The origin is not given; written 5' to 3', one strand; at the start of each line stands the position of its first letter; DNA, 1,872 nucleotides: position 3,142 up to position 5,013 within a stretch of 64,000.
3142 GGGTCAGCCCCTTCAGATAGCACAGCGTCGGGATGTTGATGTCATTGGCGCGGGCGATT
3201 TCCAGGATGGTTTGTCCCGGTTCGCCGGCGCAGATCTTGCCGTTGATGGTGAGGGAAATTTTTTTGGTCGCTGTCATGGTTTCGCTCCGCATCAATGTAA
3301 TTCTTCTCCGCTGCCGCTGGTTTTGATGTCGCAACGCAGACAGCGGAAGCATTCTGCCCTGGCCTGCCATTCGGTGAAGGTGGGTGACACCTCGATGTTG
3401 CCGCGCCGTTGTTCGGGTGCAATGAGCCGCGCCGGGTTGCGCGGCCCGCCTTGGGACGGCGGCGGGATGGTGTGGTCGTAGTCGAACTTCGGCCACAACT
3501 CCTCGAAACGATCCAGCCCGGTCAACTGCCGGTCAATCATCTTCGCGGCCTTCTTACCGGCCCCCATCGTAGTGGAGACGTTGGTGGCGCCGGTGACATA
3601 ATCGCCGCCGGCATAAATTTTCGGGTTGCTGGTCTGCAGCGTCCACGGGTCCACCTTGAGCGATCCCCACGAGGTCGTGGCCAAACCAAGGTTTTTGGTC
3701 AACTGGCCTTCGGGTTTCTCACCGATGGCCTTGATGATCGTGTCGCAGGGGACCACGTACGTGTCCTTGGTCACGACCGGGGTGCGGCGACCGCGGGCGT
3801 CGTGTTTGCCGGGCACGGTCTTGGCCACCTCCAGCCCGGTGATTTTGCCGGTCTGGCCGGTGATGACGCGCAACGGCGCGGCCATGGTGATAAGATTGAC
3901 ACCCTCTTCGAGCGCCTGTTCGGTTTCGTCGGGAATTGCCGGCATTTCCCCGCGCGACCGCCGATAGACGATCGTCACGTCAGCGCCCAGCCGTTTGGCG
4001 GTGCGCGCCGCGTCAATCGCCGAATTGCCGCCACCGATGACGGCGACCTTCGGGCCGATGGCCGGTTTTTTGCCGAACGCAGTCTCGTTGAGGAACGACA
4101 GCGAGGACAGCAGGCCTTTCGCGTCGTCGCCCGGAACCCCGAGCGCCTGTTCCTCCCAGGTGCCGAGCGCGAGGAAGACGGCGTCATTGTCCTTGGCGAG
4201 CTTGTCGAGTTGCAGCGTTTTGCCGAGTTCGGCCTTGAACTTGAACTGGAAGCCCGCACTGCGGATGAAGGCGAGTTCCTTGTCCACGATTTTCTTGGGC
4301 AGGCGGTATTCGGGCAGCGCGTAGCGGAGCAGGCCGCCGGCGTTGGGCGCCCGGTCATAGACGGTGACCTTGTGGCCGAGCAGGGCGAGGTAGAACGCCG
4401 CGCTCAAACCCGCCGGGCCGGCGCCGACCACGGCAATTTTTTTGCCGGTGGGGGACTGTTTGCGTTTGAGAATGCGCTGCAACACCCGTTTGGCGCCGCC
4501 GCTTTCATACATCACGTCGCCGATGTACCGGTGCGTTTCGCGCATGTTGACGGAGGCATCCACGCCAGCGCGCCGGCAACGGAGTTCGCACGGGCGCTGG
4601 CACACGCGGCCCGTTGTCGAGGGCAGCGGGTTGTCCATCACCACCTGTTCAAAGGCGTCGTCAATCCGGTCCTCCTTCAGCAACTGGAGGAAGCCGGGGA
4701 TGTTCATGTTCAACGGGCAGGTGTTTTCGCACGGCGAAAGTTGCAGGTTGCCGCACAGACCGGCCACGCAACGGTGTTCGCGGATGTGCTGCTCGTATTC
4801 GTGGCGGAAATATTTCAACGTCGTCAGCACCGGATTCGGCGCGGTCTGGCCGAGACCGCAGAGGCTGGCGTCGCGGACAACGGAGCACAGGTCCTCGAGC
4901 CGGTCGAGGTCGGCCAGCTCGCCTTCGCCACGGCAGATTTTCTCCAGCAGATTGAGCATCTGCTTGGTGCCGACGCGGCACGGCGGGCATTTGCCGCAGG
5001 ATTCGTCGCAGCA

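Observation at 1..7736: Hox-type [NiFe] hydrogenase whose NuoF subunit is fused to a GltD/NfnB-like NADPH-type flavoprotein, plus an extended NuoG-like subunit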

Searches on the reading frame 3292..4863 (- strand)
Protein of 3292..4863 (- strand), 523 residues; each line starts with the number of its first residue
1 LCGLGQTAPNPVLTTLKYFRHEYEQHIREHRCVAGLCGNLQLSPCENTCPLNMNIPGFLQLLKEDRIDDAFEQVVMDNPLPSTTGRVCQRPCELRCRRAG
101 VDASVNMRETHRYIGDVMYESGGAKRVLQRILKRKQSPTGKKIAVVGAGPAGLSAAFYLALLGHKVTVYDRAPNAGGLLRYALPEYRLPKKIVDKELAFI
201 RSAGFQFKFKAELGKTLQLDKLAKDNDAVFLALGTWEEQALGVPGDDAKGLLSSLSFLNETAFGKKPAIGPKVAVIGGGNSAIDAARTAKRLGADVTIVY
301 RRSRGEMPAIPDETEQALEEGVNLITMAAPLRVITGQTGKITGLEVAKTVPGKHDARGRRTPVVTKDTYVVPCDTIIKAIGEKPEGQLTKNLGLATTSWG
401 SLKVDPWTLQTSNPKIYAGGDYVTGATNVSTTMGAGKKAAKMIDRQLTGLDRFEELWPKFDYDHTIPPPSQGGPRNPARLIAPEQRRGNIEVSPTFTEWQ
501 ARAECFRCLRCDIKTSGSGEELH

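Call 19: search_solved_structures(query=window:3292-4863:-, max_evalue=0.00001, show_alignments=4)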
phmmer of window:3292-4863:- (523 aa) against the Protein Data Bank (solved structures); distinct sequences matched with E-value up to 0.00001: 77 (the best 60 are shown).
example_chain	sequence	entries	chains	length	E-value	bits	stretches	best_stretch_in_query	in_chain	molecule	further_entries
9bov_A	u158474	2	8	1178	4.9e-102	345.4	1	43-512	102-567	Molybdopterin oxidoreductase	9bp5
9n5u_A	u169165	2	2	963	6.8e-96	325.2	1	42-451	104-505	NfnA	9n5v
8oh5_C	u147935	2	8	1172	3.4e-90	306.4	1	43-513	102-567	Formate dehydrogenase-O, major subunit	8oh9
5jca_L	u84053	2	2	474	3.1e-85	290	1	26-447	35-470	NADH-dependent Ferredoxin:NADP Oxidoreductase (NfnI) subunit alpha | NADH-dependent Ferredoxin:NADP Oxidoreductase subunit alpha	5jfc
5vj7_A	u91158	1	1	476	9.5e-80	271.9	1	26-447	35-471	Oxidoreductase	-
4ylf_B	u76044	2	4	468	1.8e-79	271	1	37-449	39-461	Dihydropyrimidine dehydrogenase subunit A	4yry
6s6s_G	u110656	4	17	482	1.3e-60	208.8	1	34-443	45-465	Glutamate synthase [NADPH] small chain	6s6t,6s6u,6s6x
2vdc_G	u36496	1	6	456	1.3e-60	208.7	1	34-443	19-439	GLUTAMATE SYNTHASE [NADPH] SMALL CHAIN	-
7mfm_I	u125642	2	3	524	8.5e-43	150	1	44-295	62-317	Glutamate synthase (NADPH) small chain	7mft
7m31_A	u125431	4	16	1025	3.8e-36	128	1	39-445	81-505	Dihydropyrimidine dehydrogenase [NADP(+)]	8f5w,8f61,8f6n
1h7x_A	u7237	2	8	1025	3.8e-36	128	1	39-445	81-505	DIHYDROPYRIMIDINE DEHYDROGENASE | Dihydropyrimidine dehydrogenase [NADP(+)]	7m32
1gt8_A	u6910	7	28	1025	3.8e-36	128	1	39-445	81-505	DIHYDROPYRIMIDINE DEHYDROGENASE | Dihydropyrimidine dehydrogenase [NADP(+)]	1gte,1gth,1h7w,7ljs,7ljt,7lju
7q4w_B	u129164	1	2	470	1e-12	50.7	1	1-40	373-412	Iron hydrogenase HydB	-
7q4v_B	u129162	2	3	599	1.8e-12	50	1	1-40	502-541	Iron hydrogenase HydB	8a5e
8oh5_B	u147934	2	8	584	1.2e-11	47.2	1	1-40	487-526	NAD-reducing hydrogenase subunit HoxF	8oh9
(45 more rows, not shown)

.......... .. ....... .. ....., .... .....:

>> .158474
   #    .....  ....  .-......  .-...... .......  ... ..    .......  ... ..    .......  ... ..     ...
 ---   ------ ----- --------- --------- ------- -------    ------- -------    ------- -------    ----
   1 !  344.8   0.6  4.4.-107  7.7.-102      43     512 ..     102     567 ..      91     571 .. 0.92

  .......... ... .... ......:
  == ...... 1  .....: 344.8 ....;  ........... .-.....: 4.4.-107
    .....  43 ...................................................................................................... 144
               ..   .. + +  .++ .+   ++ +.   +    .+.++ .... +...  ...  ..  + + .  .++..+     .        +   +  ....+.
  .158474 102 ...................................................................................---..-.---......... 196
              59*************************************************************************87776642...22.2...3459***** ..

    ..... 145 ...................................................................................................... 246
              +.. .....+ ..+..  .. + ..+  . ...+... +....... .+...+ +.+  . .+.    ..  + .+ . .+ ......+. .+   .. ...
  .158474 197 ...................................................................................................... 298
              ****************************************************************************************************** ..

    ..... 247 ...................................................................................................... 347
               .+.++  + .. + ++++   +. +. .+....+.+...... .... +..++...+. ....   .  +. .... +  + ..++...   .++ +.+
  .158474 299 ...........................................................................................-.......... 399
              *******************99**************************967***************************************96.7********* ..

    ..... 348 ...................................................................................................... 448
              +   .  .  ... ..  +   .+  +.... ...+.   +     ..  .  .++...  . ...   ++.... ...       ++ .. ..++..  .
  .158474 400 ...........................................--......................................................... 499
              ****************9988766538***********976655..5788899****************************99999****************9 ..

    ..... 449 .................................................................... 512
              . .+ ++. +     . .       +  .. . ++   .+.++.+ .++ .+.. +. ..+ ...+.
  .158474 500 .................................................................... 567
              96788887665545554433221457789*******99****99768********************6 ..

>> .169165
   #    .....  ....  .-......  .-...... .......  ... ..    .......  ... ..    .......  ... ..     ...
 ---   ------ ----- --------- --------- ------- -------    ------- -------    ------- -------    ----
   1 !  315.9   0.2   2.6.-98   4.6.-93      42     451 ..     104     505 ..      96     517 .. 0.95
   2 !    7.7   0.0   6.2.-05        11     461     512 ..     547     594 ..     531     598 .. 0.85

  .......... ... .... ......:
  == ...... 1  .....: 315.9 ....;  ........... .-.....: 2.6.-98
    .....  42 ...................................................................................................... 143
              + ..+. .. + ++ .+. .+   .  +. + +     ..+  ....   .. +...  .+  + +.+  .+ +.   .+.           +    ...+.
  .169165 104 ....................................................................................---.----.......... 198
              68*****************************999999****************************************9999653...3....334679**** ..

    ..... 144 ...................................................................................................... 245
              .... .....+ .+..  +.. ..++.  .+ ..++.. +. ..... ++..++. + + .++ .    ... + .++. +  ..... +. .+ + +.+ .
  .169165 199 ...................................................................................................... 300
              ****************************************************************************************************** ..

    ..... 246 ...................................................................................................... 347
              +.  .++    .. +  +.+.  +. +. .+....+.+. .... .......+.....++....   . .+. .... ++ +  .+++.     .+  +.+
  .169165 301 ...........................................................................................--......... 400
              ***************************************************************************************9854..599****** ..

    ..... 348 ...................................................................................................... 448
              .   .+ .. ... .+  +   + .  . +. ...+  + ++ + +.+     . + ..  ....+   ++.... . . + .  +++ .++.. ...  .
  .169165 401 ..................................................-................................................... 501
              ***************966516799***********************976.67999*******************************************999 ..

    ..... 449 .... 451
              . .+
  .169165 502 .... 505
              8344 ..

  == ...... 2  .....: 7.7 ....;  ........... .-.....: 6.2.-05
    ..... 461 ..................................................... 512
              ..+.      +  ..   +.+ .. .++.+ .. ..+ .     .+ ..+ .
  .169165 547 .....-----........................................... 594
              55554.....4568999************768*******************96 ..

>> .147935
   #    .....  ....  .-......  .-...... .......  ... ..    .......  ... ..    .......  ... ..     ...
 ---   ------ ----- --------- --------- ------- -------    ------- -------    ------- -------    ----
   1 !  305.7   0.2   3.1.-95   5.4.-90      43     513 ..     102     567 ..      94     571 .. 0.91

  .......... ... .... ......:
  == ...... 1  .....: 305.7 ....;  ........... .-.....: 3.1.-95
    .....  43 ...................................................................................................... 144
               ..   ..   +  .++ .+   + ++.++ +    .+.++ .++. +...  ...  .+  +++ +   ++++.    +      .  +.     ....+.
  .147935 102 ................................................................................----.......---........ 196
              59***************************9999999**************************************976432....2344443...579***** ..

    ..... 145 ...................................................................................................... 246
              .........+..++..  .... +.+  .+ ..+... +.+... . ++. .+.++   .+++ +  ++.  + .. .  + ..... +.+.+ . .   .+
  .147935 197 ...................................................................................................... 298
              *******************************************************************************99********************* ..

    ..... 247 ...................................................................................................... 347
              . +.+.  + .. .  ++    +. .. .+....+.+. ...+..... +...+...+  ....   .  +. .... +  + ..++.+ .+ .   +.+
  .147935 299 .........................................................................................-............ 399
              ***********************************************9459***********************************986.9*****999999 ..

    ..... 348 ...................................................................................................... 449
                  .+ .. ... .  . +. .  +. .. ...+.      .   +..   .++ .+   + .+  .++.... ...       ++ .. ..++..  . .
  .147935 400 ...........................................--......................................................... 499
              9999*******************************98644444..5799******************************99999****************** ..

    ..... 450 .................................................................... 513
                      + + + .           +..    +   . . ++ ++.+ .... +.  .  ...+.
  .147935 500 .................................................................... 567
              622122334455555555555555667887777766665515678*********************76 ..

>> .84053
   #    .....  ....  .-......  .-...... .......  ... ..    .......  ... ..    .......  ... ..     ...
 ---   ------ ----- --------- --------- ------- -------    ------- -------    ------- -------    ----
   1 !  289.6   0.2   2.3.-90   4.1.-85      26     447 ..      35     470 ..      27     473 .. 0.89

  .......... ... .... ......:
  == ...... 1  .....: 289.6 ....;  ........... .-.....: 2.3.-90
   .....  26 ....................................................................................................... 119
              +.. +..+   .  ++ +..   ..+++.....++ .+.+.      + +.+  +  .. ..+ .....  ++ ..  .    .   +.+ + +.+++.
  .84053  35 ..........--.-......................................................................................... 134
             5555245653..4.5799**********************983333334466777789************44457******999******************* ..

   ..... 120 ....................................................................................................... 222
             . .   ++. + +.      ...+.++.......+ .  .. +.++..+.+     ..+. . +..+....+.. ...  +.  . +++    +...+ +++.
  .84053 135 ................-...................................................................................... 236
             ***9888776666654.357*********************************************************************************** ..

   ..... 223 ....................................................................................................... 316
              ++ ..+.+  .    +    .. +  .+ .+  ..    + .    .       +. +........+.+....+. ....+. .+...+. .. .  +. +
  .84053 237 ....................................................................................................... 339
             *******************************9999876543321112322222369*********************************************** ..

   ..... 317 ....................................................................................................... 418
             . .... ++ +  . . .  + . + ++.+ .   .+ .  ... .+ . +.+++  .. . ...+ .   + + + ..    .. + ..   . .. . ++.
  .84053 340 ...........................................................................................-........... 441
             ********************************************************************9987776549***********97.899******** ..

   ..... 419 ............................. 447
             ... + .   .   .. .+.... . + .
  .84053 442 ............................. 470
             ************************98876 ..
